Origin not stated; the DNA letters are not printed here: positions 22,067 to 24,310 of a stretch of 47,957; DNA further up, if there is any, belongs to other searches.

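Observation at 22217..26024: AOR-family aldehyde:ferredoxin oxidoreductase is the first gene of a sugar 1-dehydrogenase/lactonase operon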

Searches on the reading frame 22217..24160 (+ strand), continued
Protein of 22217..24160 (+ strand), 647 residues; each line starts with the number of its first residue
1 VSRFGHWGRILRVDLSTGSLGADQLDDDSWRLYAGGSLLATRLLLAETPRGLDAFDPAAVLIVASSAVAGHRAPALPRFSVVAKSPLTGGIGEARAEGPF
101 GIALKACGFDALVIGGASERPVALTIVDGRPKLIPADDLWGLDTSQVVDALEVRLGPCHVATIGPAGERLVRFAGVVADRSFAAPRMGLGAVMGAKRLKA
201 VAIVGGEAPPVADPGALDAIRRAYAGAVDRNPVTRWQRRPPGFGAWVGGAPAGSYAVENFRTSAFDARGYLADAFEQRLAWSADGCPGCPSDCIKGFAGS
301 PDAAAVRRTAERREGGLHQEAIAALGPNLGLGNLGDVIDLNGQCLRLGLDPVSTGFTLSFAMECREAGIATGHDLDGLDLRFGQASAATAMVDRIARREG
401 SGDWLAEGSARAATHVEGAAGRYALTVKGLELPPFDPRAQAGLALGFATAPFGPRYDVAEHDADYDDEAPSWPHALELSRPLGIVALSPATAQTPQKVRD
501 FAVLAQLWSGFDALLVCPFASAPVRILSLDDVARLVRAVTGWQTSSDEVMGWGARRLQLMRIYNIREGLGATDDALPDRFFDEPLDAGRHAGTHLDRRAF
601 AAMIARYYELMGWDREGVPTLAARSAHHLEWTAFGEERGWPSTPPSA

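Call 66: search_protein_families(library=pfam, proteins=[L043:2693-3337:+, L043:5398-6648:+, L043:8634-9959:+, L043:15601-17667:+, L043:17739-18500:+, L018:6218-9889:+, L018:11971-12738:+, L004:5168-6256:+, L031:653-1711:+, L072:11665-15855:+], max_evalue=0.0001)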
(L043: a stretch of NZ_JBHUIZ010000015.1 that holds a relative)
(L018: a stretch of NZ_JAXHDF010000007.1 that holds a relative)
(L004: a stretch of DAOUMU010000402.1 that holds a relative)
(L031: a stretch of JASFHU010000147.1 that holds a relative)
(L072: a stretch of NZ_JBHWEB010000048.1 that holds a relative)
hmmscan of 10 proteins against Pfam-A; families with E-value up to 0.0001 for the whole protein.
L043:2693-3337:+ (214 aa): 1 family
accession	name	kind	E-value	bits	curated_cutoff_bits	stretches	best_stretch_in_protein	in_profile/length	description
PF00596.27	Aldolase_II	-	2.1e-45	155.3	22.2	1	6-179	1-182/183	Class II Aldolase and Adducin N-terminal domain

L043:5398-6648:+ (416 aa): 2 families
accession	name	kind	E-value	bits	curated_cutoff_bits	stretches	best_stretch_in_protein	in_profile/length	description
PF01547.30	SBP_bac_1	-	2.1e-48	166.3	26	1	47-329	5-304/307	Bacterial extracellular solute-binding protein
PF13416.11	SBP_bac_8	-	8.8e-47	160.6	27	1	55-357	2-276/279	Bacterial extracellular solute-binding protein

L043:8634-9959:+ (441 aa): 2 families
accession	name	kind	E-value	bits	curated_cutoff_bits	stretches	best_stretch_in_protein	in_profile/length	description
PF01546.33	Peptidase_M20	-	1.1e-26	94.4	24.6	1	101-431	2-202/206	Peptidase family M20/M25/M40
PF07687.19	M20_dimer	-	1.8e-06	28.3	21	1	245-330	26-104/107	Peptidase dimerisation domain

L043:15601-17667:+ (688 aa): 5 families
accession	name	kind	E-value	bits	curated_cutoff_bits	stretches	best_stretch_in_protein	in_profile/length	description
PF13561.12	adh_short_C2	-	9.5e-48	163.3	27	1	435-682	3-235/236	Enoyl-(Acyl carrier protein) reductase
PF00106.31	adh_short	-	7.9e-47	159.7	26.6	1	428-611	2-182/195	short chain dehydrogenase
PF00596.27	Aldolase_II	-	1.3e-21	77.8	22.2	1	25-214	8-179/183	Class II Aldolase and Adducin N-terminal domain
PF08659.16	KR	-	1.9e-10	41.4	22.6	1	430-596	4-167/180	KR domain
PF01370.27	Epimerase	-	3.3e-06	27.1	20.9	1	430-597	2-161/240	NAD dependent epimerase/dehydratase family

L043:17739-18500:+ (253 aa): 3 families
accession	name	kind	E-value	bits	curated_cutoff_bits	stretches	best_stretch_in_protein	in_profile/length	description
PF00455.28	DeoRC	-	7.5e-54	182.4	31.8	1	76-233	2-160/160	DeoR C terminal sensor domain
PF08220.18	HTH_DeoR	-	3.6e-19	68.7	21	1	6-60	1-55/57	DeoR-like helix-turn-helix domain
PF08279.18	HTH_11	-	3.1e-07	30.6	25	1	6-47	1-43/55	HTH domain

L018:6218-9889:+ (1223 aa): 4 families
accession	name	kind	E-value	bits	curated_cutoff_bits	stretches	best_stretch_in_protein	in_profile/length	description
PF01120.23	Alpha_L_fucos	-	4.4e-35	122.2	25.2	1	556-870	83-335/345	Alpha-L-fucosidase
PF00754.31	F5_F8_type_C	-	2e-10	41.3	28.2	1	899-997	13-118/127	F5/8 type C domain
PF22633.2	F5_F8_type_C_2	-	4.9e-08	33.9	27.8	1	905-975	4-78/91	NedA-like, galactose-binding domain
PF07554.19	FIVAR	-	4.2e-06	27.7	29.2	0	1016-1079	1-70/71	FIVAR domain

L018:11971-12738:+ (255 aa): 3 families
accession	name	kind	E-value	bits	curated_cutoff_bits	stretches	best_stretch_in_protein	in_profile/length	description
PF22725.1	GFO_IDH_MocA_C3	-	2.2e-26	92.7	27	1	134-252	2-123/124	GFO/IDH/MocA C-terminal domain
PF01408.29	GFO_IDH_MocA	-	1.6e-23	84.1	24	1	5-124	2-119/120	Oxidoreductase family, NAD-binding Rossmann fold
PF02894.22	GFO_IDH_MocA_C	-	1.4e-10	41.8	22.9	1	138-253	2-128/218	Oxidoreductase family, C-terminal alpha/beta domain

L004:5168-6256:+ (362 aa): 1 family
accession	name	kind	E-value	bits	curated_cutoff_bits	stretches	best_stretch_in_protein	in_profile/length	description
PF14486.12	DUF4432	-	5.8e-21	75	32.5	2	49-192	16-169/304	Domain of unknown function (DUF4432)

L031:653-1711:+ (352 aa): 4 families
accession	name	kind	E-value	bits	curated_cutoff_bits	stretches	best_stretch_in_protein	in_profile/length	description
PF01370.27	Epimerase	-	6.7e-41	140.7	20.9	1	38-279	1-240/240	NAD dependent epimerase/dehydratase family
PF16363.11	GDP_Man_Dehyd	-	2.6e-22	80.2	27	1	39-303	1-272/332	GDP-mannose 4,6 dehydratase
PF07993.18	NAD_binding_4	-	5.5e-05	22.9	20.1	0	89-220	103-217/258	Male sterility protein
PF01073.25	3Beta_HSD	-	7.8e-05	22.3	22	0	39-196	1-161/280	3-beta hydroxysteroid dehydrogenase/isomerase family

L072:11665-15855:+ (1396 aa): 4 families
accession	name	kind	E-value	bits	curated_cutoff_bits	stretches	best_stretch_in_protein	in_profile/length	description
PF13472.12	Lipase_GDSL_2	-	6.2e-26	92.4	32.9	1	1201-1384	1-176/178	GDSL-like Lipase/Acylhydrolase family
PF00657.28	Lipase_GDSL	-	8.8e-19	68.9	23.6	1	1199-1391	1-208/208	GDSL-like Lipase/Acylhydrolase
PF22633.2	F5_F8_type_C_2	-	2e-14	54.4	27.8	1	911-1010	2-90/91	NedA-like, galactose-binding domain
PF00754.31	F5_F8_type_C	-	1.6e-07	31.9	28.2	1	897-1015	2-114/127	F5/8 type C domain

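Call 79: find_encoding_contigs(protein=P0001, flank=1000, max_places=3)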
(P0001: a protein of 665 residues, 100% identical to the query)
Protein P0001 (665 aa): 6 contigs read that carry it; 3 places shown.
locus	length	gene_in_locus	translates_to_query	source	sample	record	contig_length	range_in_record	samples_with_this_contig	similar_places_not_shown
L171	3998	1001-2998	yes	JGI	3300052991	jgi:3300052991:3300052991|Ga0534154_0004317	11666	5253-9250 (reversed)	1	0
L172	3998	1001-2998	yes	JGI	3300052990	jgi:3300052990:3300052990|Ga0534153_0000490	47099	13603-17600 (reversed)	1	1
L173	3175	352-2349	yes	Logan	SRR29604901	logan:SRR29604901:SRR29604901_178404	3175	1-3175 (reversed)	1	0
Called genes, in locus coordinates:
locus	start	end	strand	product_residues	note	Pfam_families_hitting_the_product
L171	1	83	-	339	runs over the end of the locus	PF01073:3Beta_HSD, PF01370:Epimerase, PF02719:Polysacc_synt_2, PF04321:RmlD_sub_bind, PF16363:GDP_Man_Dehyd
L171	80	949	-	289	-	PF01557:FAA_hydrolase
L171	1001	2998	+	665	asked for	PF02730:AFOR_N, PF01314:AFOR_C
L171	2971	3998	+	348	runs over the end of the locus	PF00248:Aldo_ket_red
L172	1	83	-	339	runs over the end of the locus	PF01073:3Beta_HSD, PF01370:Epimerase, PF02719:Polysacc_synt_2, PF04321:RmlD_sub_bind, PF16363:GDP_Man_Dehyd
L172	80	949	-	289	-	PF01557:FAA_hydrolase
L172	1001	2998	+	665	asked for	PF02730:AFOR_N, PF01314:AFOR_C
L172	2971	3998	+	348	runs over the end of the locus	PF00248:Aldo_ket_red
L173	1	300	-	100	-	?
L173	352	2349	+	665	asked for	PF02730:AFOR_N, PF01314:AFOR_C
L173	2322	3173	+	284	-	?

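Call 87: predict_structure(alignment_id=A1)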
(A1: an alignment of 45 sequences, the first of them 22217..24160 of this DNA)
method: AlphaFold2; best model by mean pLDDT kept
length: 647 residues; sequences in the alignment: 45
mean_pLDDT: 93.1   pTM: 0.93
mean pLDDT of the five models: 93.1, 93.1, 92.6, 90.1, 85.2
residues with pLDDT >= 90: 566; 70-90: 57; 50-70: 11; < 50: 13
segments of 3 or more residues with pLDDT < 50: 637-647
pLDDT, mean of each block of 10 residues (from residue 1): 87 98 93 94 96 97 97 95 96 94 97 98 98 99 98 98 99 97 90 99 97 97 96 91 89 94 95 96 91 93 97 92 96 97 97 97 96 95 98 98 97 87 94 93 93 58 84 86 91 95 93 93 89 97 96 97 96 96 96 97 98 97 96 59 33
secondary structure, 60 per line:
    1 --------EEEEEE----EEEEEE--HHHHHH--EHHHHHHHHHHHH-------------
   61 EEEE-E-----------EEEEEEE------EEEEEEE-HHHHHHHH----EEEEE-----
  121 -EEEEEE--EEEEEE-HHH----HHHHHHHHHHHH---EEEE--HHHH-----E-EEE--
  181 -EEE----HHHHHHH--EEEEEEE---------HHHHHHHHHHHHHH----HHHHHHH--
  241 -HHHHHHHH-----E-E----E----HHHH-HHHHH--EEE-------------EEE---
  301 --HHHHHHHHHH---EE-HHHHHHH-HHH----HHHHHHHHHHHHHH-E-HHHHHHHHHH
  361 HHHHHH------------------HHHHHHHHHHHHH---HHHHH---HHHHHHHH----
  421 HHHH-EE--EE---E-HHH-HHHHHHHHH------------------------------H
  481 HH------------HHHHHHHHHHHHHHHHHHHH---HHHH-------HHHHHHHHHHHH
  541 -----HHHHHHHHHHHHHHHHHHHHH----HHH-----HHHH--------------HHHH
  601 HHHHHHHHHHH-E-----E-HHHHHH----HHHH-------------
elements in order: E9-14 E19-24 H27-32 H36-47 E61-64 E78-84 E91-97 H99-106 E111-115 E122-127 E130-135 H144-155 E159-162 H165-168 E176-178 E182-184 H189-195 E198-204 H214-227 H232-238 H242-249 H267-270 H272-276 E279-281 E295-297 H303-312 H319-325 H334-347 H351-366 H385-397 H401-405 H409-416 H421-424 H441-449 H495-514 H518-521 H529-540 H546-566 H579-582 H597-611 H621-626 H631-634

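Call 90: fold_search(model_id=the predicted structure, library=pdb)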
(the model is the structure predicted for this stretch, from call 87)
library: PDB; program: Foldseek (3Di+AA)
matches with E <= 10: 45; with E <= 0.001: 9
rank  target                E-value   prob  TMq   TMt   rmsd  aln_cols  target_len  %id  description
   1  1aor_A                1.2e-45  1.00  0.87  0.93   2.6       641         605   32  STRUCTURE OF A HYPERTHERMOPHILIC TUNGSTOPTERIN ENZYME, ALDEHYDE FERREDOXIN OXIDOREDUCTASE (released 1995-04-20)
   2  9mqx_D                6.8e-45  1.00  0.87  0.93   2.6       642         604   31  Electron-bifurcating Tungstopyranopterin-containing aldehyde oxidoreductase with NADH (released 2025-07-16)
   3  1b25_A                2.0e-44  1.00  0.84  0.89   3.4       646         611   30  FORMALDEHYDE FERREDOXIN OXIDOREDUCTASE FROM PYROCOCCUS FURIOSUS (released 1999-03-24)
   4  9g7j_A                9.6e-44  1.00  0.87  0.92   3.0       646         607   26  Crystal structure of the tungsten-dependent aldehyde:ferredoxin oxidoreductase from Clostridium autoethanogenum. (released 2025-05-28)
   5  8c0z_A                6.5e-40  1.00  0.84  0.88   4.1       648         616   30  CryoEM structure of a tungsten-containing aldehyde oxidoreductase from Aromatoleum aromaticum (released 2023-05-31)
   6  6x1o_C                9.5e-37  1.00  0.80  0.83   4.2       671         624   24  WOR5 from Pyrococcus furiosus, as crystallized (released 2021-11-24)
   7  6x1o_A                3.6e-36  1.00  0.80  0.82   4.4       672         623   24  WOR5 from Pyrococcus furiosus, as crystallized (released 2021-11-24)
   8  4z3w_A                5.5e-36  1.00  0.82  0.82   3.9       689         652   21  Active site complex BamBC of Benzoyl Coenzyme A reductase in complex with 1,5 Dienoyl-CoA (released 2015-06-24)
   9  4z3w_C                5.7e-36  1.00  0.83  0.82   3.9       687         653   21  Active site complex BamBC of Benzoyl Coenzyme A reductase in complex with 1,5 Dienoyl-CoA (released 2015-06-24)
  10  8t0d                  1.1e+00  0.04  0.08  0.13  21.3       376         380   10  Crystal structure of integrin beta-2 tail bound to the FERM-folded talin head domain with E269A/Y270A/K306Q triple mutat (released 2024-07-03)
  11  8fso                  1.3e+00  0.04  0.09  0.14  21.6       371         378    9  Crystal structure of integrin beta-6 tail bound to the FERM-folded talin head domain (released 2024-10-16)
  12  1wj6_MODEL_1_A        2.0e+00  0.20  0.09  0.40   7.3        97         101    7  Solution structure of RSGI RUH-024, a PB1 domain in human cDNA, KIAA0049 (released 2004-11-29)
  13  7xds_B                2.0e+00  0.02  0.08  0.12  20.0       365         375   10  Crystal structure of wheat stem rust effector AvrSr35 (released 2022-09-28)
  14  2bkf                  2.5e+00  0.15  0.09  0.43   7.3        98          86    9  Structure of the PB1 domain of NBR1 (released 2006-01-18)
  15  3vjb_C                2.9e+00  0.02  0.10  0.14  18.4       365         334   10  Crystal structure of the human squalene synthase (released 2012-04-11)
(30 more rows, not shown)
